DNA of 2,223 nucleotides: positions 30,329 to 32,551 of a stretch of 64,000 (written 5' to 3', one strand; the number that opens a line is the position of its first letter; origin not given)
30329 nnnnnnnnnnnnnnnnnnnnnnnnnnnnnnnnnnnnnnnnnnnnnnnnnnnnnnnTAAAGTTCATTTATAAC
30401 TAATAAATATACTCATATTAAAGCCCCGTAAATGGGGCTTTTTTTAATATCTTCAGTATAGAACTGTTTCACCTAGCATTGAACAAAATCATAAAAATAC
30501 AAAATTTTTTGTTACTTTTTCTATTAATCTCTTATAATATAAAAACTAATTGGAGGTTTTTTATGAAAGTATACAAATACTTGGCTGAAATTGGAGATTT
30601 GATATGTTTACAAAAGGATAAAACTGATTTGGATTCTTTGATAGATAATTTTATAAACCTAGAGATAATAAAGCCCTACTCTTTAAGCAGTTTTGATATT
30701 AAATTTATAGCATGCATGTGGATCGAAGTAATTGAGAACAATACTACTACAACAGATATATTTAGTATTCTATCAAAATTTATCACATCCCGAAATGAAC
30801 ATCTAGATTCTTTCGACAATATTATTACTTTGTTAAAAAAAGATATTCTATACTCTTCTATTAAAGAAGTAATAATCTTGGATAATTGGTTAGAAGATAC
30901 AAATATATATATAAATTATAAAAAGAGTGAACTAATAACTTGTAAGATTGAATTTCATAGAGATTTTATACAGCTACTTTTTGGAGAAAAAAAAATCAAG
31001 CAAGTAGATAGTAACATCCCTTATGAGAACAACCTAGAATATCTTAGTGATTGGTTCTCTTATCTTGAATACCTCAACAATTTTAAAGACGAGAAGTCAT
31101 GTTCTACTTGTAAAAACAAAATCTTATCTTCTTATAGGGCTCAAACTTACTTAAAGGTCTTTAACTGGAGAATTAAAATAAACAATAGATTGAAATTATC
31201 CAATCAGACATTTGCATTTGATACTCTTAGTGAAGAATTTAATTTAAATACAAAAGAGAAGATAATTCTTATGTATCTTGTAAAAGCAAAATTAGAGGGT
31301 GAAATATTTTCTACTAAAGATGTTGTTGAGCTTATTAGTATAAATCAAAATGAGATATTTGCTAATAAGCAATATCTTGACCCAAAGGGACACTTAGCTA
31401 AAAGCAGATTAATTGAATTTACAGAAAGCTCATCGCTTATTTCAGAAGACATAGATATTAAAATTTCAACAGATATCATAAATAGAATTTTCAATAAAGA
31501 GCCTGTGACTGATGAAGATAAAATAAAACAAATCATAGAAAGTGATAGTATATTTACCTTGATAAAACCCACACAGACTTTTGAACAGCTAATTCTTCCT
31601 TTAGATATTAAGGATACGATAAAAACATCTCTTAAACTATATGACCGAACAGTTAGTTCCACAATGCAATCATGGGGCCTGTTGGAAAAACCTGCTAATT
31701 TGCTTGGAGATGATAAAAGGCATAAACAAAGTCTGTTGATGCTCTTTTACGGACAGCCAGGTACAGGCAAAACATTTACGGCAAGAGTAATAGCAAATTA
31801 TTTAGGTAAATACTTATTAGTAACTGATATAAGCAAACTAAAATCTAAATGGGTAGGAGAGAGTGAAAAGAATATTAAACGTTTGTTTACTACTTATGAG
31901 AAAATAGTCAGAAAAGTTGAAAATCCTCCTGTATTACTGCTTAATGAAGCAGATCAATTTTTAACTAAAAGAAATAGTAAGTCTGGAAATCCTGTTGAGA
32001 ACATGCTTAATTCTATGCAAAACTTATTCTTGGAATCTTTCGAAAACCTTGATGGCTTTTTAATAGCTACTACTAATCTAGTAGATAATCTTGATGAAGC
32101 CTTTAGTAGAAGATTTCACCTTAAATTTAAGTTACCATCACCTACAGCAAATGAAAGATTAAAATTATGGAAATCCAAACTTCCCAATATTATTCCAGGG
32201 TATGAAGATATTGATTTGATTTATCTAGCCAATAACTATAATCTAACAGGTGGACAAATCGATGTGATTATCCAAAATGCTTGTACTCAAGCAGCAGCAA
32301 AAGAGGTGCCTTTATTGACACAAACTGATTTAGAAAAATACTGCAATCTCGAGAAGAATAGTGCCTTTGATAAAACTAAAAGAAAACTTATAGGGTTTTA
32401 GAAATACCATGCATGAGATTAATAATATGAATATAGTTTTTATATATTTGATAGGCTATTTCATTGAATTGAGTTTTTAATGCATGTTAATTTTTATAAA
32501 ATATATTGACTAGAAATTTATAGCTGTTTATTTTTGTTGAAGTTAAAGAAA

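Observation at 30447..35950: A+T-rich three-gene island: AAA+ ATPase, GmrSD-like DUF262/DUF1524 nuclease and a convergent PD-(D/E)xK-like nuclease (candidate defence locus)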

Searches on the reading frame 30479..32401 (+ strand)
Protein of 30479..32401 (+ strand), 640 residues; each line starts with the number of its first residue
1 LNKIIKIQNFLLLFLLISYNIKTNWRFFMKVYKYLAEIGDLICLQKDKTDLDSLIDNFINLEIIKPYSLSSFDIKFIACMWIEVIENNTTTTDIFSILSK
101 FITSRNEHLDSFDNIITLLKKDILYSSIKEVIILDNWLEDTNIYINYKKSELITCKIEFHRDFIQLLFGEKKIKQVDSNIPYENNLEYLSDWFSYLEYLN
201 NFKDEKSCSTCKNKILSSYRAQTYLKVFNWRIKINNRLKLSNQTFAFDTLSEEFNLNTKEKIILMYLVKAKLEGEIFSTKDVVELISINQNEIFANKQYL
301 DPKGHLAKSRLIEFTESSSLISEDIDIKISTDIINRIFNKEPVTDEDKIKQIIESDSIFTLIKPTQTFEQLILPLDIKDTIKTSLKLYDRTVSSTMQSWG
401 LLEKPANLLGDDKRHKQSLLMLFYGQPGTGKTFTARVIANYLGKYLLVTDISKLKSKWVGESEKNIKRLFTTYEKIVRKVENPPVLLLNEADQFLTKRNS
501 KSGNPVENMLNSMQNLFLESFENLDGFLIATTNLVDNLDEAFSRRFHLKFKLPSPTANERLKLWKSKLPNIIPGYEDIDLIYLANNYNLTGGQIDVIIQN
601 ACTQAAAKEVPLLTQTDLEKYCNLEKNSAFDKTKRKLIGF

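Call 3: search_protein_families(library=pfam, proteins=[window:30479-32401:+], max_evalue=0.1)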
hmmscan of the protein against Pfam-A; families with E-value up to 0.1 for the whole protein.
window:30479-32401:+ (640 aa): 12 families
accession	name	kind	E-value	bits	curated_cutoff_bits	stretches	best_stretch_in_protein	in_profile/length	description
PF00004.35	AAA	-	3.1e-26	92.8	21.2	1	421-553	1-130/131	ATPase family associated with various cellular activities (AAA)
PF22977.2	WHD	-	5.7e-07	29.8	27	1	177-272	8-123/221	Winged helix domain, variant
PF13401.12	AAA_22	-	0.0002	22.1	27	1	417-533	4-125/130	AAA domain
PF07728.20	AAA_5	-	0.0016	18.8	22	1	421-546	2-139/139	AAA domain (dynein-related subfamily)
PF06414.18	Zeta_toxin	-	0.0035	17.2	22.3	1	414-443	12-41/199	Zeta toxin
PF13191.12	AAA_16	-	0.0069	17.3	32.6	1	407-486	14-88/167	AAA ATPase domain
PF24637.1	RRM_DEAH11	-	0.0076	17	27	1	44-105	11-71/81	DEAH11 RRM domain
PF06309.17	Torsin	-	0.0087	16.6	27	1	413-442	48-77/127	Torsin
PF05496.18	RuvB_N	-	0.01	16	27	1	413-450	28-65/159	Holliday junction DNA helicase RuvB P-loop domain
PF24883.2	NPHP3_N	-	0.013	16.1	24.8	1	415-444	19-48/164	Nephrocystin 3, N-terminal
PF00910.28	RNA_helicase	-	0.032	15.2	21.5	0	422-452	2-27/105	RNA helicase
PF12774.13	AAA_6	-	0.046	13.2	25.2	0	423-453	37-67/327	Hydrolytic ATP binding site of dynein motor region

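Call 4: search_protein_families(library=padloc, proteins=[window:30479-32401:+], max_evalue=0.1)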
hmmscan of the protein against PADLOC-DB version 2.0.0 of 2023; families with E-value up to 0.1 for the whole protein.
window:30479-32401:+ (640 aa): 7 families
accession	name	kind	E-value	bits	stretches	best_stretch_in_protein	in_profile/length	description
PDLC02196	IetA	-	2.5e-26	91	1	415-629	119-325/374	-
PDLC02195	IetA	-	1.5e-22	78.5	1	415-610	134-321/395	-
PDLC00915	TRIP13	-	7.9e-14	49.8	1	420-581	65-237/302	TRIP13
PDLC04232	IetA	-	1.9e-12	45.2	1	348-563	62-254/330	-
PDLC00914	TRIP13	-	1.5e-10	39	1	376-578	31-241/302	TRIP13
PDLC04231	IetA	-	1.2e-08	33.1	1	421-559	120-251/262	-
PDLC04140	mad8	-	0.0026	15.4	1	420-545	29-114/314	mads_8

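Call 5: search_protein_families(library=ncbifam, proteins=[window:30479-32401:+], max_evalue=0.1)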
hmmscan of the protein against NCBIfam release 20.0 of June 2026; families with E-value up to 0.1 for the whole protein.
window:30479-32401:+ (640 aa): 18 families
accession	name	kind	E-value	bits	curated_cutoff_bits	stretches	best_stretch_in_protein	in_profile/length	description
NF042959.1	IteA_antiphage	equivalog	7.5e-26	91.1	510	1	416-630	123-329/367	anti-phage ATPase IteA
NF041006.2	cell_div_CdvC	equivalog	2.3e-25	89.3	650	1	421-604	137-321/370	cell division protein CdvC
TIGR01243.1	CDC48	subfamily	6.9e-18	64.3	802.65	1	421-619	490-686/733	CDC48 family AAA ATPase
NF003069.1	PRK03992.1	subfamily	1.6e-17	63.7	500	1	421-621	168-368/379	proteasome-activating nucleotidase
TIGR01242.2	TIGR01242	subfamily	7e-16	58.2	500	1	421-620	151-350/362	proteasome-activating nucleotidase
NF047748.1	PrtsmActNtasePan1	equivalog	3.1e-14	52.8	750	1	421-620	185-384/405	proteasome-activating nucleotidase Pan1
NF047747.1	PrtsmActNtasePan2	equivalog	3.3e-13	49.6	700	1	421-620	188-387/397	proteasome-activating nucleotidase Pan2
TIGR03689.1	pup_AAA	equivalog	6.2e-10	38.4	504.75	1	421-579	219-389/512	proteasome ATPase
TIGR01241.2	FtsH_fam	equivalog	1e-09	37.7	600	1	422-620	199-397/598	ATP-dependent zinc metalloprotease FtsH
NF005992.0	PRK08116.1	subfamily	4.1e-06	26.1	189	1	415-488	111-184/269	hypothetical protein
NF008004.0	PRK10733.1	equivalog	2.8e-05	22.3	1008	1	421-612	188-379/644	ATP-dependent zinc metalloprotease FtsH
TIGR02881.1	spore_V_K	equivalog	6.6e-05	22.1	422.95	1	413-442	37-66/261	stage V sporulation protein K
TIGR01889.1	Staph_reg_Sar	paralog_domain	0.00034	20.9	62.6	1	246-310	13-77/109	staphylococcal accessory regulator family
TIGR03922.1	T7SS_EccA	equivalog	0.0013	17.4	466.65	1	417-465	311-366/557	type VII secretion AAA-ATPase EccA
NF009881.0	PRK13341.1-2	equivalog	0.0014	16.6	651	1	418-442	52-76/736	AAA family ATPase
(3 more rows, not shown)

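Call 6: find_homologous_proteins(query=window:30479-32401:+, max_evalue=0.00001)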
Query window:30479-32401:+ (640 aa): 2574 proteins with E <= 0.00001 among 8000 candidates; the best 120 are listed.
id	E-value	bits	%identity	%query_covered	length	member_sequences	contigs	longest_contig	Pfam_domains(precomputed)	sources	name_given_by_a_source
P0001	0.0e+0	1342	100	96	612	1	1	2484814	PF22977.3,PF00004.36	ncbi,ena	-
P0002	0.0e+0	1304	97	96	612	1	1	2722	PF22977.3,PF00004.36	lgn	-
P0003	0.0e+0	1184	89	96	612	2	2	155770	PF22977.3,PF00004.36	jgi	jgi:SpoVK/Ycf46/Vps4 family AAA+-type ATPase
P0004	0.0e+0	1085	81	96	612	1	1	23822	PF22977.3,PF00004.36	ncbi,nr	ncbi:AAA family ATPase [bacterium]|nr:AAA family ATPase [bacterium]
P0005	0.0e+0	1085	82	96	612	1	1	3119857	PF22977.3,PF00004.36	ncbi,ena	-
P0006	1.2e-255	868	81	77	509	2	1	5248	PF22977.3,PF00004.36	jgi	-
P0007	1.2e-204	700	54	96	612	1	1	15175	PF22977.3,PF00004.36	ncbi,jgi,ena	-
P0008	1.8e-161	557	46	93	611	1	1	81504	PF22977.3,PF00004.36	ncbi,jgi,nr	ncbi:MAG: ATP-binding protein [Candidatus Cloacimonetes bacterium]|jgi:SpoVK/Ycf46/Vps4 family AAA+-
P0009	7.4e-161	555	45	95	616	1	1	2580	PF22977.3,PF00004.36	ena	-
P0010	3.4e-155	536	43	96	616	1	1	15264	PF00004.36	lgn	-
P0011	1.3e-154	534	44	96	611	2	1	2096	PF00004.36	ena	-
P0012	2.8e-154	533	45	91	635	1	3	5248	PF22977.3,PF00004.36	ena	-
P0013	4.0e-154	533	43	95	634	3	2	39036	PF22977.3,PF00004.36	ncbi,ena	-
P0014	1.3e-153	531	47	90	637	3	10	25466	PF22977.3,PF00004.36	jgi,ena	-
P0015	5.7e-153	529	45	93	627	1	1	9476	PF22977.3,PF00004.36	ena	-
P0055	3.5e-142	493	44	90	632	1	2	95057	PF00004.36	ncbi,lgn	-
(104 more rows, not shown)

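Call 8: find_encoding_contigs(protein=P0005, flank=10000, max_places=3)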
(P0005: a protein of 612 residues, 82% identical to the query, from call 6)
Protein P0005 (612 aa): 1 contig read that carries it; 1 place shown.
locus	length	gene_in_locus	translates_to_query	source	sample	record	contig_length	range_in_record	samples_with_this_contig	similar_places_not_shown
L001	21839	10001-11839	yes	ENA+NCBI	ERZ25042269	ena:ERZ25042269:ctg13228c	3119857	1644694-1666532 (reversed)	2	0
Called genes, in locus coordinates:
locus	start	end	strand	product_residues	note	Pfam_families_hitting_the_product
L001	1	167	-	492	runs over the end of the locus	PF01943:Polysacc_synt, PF13440:Polysacc_synt_3, PF03023:MurJ (weak)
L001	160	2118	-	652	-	PF13522:GATase_6, PF13537:GATase_7, PF00733:Asn_synthase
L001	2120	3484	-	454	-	PF23019:DUF7033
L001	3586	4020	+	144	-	PF00254:FKBP_C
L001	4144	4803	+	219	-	-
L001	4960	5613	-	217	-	PF00440:TetR_N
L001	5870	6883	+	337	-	PF02568:ThiI, PF18297:NFACT-R_2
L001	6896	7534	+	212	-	PF23023:Anti-Pycsar_Apyc1 (weak), PF00753:Lactamase_B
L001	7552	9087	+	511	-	PF00117:GATase, PF02540:NAD_synthase (weak), PF00958:GMP_synt_C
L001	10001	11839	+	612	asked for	PF22977:WHD (faint), PF00004:AAA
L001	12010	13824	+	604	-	PF00004:AAA (weak), PF07728:AAA_5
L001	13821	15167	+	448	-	PF10117:McrBC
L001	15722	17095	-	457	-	PF00072:Response_reg, PF00158:Sigma54_activat, PF01078:Mg_chelatase (faint), PF14532:Sigma54_activ_2, PF25601:AAA_lid_14, PF02954:HTH_8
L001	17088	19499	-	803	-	PF13176:TPR_7 (faint), PF00515:TPR_1 (faint), PF07719:TPR_2 (faint), PF13181:TPR_8 (faint), PF13424:TPR_12, PF00512:HisKA, PF02518:HATPase_c, PF14501:HATPase_c_5, +1 more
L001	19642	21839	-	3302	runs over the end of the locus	PF13287:Fn3_assoc, PF13290:CHB_HEX_C_1, PF13287:Fn3_assoc, PF13290:CHB_HEX_C_1, PF13287:Fn3_assoc, PF13290:CHB_HEX_C_1, PF13287:Fn3_assoc, PF13290:CHB_HEX_C_1, +15 more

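Call 9: find_encoding_contigs(protein=P0003, flank=10000, max_places=3)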
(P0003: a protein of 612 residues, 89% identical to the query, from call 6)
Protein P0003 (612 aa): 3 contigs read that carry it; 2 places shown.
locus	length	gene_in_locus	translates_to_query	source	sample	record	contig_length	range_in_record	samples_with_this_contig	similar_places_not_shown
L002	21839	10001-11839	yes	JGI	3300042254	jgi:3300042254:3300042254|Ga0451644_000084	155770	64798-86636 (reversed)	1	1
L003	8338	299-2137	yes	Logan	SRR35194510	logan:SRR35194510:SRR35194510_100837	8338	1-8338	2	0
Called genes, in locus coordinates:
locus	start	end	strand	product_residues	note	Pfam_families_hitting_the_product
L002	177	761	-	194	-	PF13580:SIS_2, PF01380:SIS (weak)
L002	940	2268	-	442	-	-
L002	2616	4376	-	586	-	PF00664:ABC_membrane, PF00005:ABC_tran, PF02463:SMC_N (weak)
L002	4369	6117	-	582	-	PF00664:ABC_membrane, PF00005:ABC_tran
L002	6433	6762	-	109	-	PF01022:HTH_5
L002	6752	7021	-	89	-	PF01479:S4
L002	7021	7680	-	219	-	PF00702:Hydrolase, PF12710:HAD, PF13419:HAD_2, PF13242:Hydrolase_like (weak)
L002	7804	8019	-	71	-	-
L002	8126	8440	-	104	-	-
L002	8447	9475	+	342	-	PF02588:YitT_membrane, PF10035:DUF2179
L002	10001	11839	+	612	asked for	PF22977:WHD (faint), PF00004:AAA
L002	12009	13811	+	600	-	PF00004:AAA (weak), PF07728:AAA_5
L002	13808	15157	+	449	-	PF10117:McrBC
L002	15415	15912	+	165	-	PF09622:DUF2391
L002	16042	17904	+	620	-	PF16130:DUF4842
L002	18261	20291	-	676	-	PF13290:CHB_HEX_C_1, PF13287:Fn3_assoc, PF13290:CHB_HEX_C_1, PF13287:Fn3_assoc, PF13290:CHB_HEX_C_1, PF13287:Fn3_assoc, PF13290:CHB_HEX_C_1, PF13287:Fn3_assoc, +3 more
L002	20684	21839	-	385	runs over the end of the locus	PF04326:SLFN_AlbA_2, PF13749:HATPase_c_4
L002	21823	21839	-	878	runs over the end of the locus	PF13304:AAA_21 (faint)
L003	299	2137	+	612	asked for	PF22977:WHD (faint), PF00004:AAA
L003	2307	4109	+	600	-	PF00004:AAA (weak), PF07728:AAA_5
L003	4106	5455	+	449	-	PF10117:McrBC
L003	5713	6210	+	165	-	PF09622:DUF2391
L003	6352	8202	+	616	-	PF16130:DUF4842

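Call 10: find_encoding_contigs(protein=P0008, flank=10000, max_places=3)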
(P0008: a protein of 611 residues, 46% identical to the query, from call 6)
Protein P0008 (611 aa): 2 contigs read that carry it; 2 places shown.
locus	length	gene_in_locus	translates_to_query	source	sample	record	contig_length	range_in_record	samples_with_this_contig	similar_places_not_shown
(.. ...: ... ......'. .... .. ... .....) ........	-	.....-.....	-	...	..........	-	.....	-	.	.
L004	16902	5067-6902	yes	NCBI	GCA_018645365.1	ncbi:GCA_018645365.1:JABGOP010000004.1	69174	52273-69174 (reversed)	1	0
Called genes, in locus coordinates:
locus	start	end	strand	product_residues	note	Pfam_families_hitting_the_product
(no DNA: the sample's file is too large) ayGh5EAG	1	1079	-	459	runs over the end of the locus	PF18962:Por_Secre_tail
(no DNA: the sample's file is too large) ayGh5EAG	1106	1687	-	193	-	-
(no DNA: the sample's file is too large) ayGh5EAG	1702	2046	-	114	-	PF18962:Por_Secre_tail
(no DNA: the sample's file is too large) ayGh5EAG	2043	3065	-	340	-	-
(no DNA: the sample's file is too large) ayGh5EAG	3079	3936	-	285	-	-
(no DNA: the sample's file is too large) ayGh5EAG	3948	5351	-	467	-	PF18962:Por_Secre_tail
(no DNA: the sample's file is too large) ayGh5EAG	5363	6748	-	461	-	PF18962:Por_Secre_tail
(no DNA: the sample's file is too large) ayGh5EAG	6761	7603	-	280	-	-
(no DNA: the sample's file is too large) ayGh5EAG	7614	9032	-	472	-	PF18962:Por_Secre_tail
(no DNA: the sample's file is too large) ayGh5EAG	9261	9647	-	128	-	PF12675:DUF3795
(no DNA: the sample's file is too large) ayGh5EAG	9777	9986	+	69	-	-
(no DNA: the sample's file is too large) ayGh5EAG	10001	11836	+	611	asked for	PF22977:WHD (faint), PF00004:AAA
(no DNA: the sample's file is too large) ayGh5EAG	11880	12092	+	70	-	-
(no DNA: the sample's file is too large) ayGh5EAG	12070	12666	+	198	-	-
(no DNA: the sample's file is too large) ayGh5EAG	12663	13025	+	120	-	PF03796:DnaB_C (faint)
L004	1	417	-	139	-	?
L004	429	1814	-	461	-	PF18962:Por_Secre_tail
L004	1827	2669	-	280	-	-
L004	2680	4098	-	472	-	PF18962:Por_Secre_tail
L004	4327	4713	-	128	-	PF12675:DUF3795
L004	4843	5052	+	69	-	-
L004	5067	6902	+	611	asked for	PF22977:WHD (faint), PF00004:AAA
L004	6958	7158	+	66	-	-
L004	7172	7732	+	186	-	-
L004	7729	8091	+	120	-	PF03796:DnaB_C (faint)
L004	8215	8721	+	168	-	-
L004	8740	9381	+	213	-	-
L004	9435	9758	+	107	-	-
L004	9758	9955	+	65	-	-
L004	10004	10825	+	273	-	-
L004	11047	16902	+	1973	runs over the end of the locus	PF00580:UvrD-helicase, PF13245:AAA_19, PF13361:UvrD_C, PF13538:UvrD_C_2 (weak), PF12705:PDDEXK_1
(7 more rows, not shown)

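Call 13: find_related_loci(query=A1, collection=genome_contigs, flank=10000)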
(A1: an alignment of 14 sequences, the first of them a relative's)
Query A1 (612 aa) in genome_contigs; peptide patterns used: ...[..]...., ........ (x = any residue, [..] = any of these).
600 stretches matched a pattern (row limit reached: there are more); 582 encode a relative of the query (tblastn E <= 1e-3); the best 80 are kept; 80 distinct loci.
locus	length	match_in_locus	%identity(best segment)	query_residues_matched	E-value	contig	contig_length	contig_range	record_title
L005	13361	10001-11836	54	1-612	0e+0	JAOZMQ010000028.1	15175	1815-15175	MAG: Candidatus Cloacimonadota bacterium isolate GMC3.metabat2.36 GMC3_1083_length_15175_cov_7.879563, whole genome shot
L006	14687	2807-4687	43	2-612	3e-161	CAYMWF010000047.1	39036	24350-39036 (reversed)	MAG TPA_asm: uncultured Gemmatimonadota bacterium isolate binchicken_co97_173 genome assembly, contig: NODE_4072_length_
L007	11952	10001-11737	43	32-602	8e-158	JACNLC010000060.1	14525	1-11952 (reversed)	MAG: Candidatus Neomarinimicrobiota bacterium isolate NIOZ-UU74 NIOZ-UU_NODE_5193_length_14525_cov_33.0533, whole genome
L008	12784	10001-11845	42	1-612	7e-152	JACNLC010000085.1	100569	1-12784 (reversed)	MAG: Candidatus Neomarinimicrobiota bacterium isolate NIOZ-UU74 NIOZ-UU_NODE_150_length_100569_cov_32.545, whole genome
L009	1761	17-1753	44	32-602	3e-165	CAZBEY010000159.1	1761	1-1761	MAG TPA_asm: uncultured bacterium isolate binchicken_co275_25 genome assembly, contig: NODE_187867_length_1761_cov_120.2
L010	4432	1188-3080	41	2-612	3e-155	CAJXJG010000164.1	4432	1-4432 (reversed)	MAG TPA_asm: uncultured Candidatus Marinimicrobia bacterium isolate SRR5494785_bin.54_MetaBAT_v2.12.1_MAG genome assembl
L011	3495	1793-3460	44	32-581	4e-157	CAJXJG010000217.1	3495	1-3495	MAG TPA_asm: uncultured Candidatus Marinimicrobia bacterium isolate SRR5494785_bin.54_MetaBAT_v2.12.1_MAG genome assembl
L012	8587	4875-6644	44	26-612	1e-144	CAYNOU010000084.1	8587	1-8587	MAG TPA_asm: uncultured Candidatus Cloacimonadota bacterium isolate SRP214966_co5_334 genome assembly, contig: NODE_8485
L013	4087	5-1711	39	45-612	2e-137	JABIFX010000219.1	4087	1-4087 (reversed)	MAG: Candidatus Neomarinimicrobiota bacterium isolate SI053_bin30 k141_543541, whole genome shotgun sequence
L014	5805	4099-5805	40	25-590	2e-130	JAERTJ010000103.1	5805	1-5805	MAG: Candidatus Neomarinimicrobiota bacterium isolate BH29 c_000000004404, whole genome shotgun sequence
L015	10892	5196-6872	40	38-612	6e-118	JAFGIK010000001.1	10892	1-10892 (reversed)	MAG: Candidatus Dojkabacteria bacterium isolate Zod_Metabat.200 k87_93081, whole genome shotgun sequence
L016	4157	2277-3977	40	30-612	7e-120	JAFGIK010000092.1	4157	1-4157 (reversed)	MAG: Candidatus Dojkabacteria bacterium isolate Zod_Metabat.200 k87_11963626, whole genome shotgun sequence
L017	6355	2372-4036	38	45-612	2e-111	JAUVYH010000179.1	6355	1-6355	MAG: Candidatus Neomarinimicrobiota bacterium isolate CSMAG_1237 CSMAG_1237_k141_86240_length_6355_cov_6.9788, whole gen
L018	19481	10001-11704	36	37-612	2e-103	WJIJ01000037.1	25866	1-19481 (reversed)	MAG: Candidatus Zixiibacteriota bacterium isolate Bin_366 k141_380386, whole genome shotgun sequence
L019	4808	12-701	58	384-612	2e-82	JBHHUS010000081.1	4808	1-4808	MAG: Fidelibacterota bacterium isolate S.5.sp1_bin.60 NODE_7499_length_4808_cov_11.067536, whole genome shotgun sequence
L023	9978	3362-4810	37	121-612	1e-78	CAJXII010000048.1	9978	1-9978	MAG TPA_asm: uncultured Arcobacter sp. isolate ERR1163088_bin.1_MetaBAT_v2.12.1_MAG genome assembly, contig: NODE_150_le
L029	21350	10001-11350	34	153-612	3e-76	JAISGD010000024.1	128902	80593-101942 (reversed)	MAG: Campylobacteraceae bacterium isolate Gx485_bin81 k119_5424917, whole genome shotgun sequence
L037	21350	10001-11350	33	153-612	5e-73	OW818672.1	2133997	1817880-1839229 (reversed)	metagenome genome assembly, chromosome: 1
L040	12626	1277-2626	34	153-612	2e-72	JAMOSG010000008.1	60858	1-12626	MAG: Helicobacteraceae bacterium isolate 4561-384_metabat1_scaf2bin.015 4562-384_scaffold_172_c1, whole genome shotgun s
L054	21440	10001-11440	32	123-612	1e-71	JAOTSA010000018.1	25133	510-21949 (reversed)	MAG: Sulfurimonas sp. isolate MAG10 5109_A_contig_351, whole genome shotgun sequence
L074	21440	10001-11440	33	123-612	1e-69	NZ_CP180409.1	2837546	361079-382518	Sulfurimonas sp. CS5 chromosome, complete genome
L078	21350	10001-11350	34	153-612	4e-69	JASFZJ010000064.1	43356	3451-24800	MAG: Sulfurovum sp. isolate MAY_MAG_00022 ALL_000000000499, whole genome shotgun sequence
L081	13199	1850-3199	32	153-612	9e-69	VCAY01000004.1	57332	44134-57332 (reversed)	MAG: Epsilonproteobacteria bacterium isolate symbiont_bin4 NODE_4_length_57332_cov_128.656170, whole genome shotgun sequ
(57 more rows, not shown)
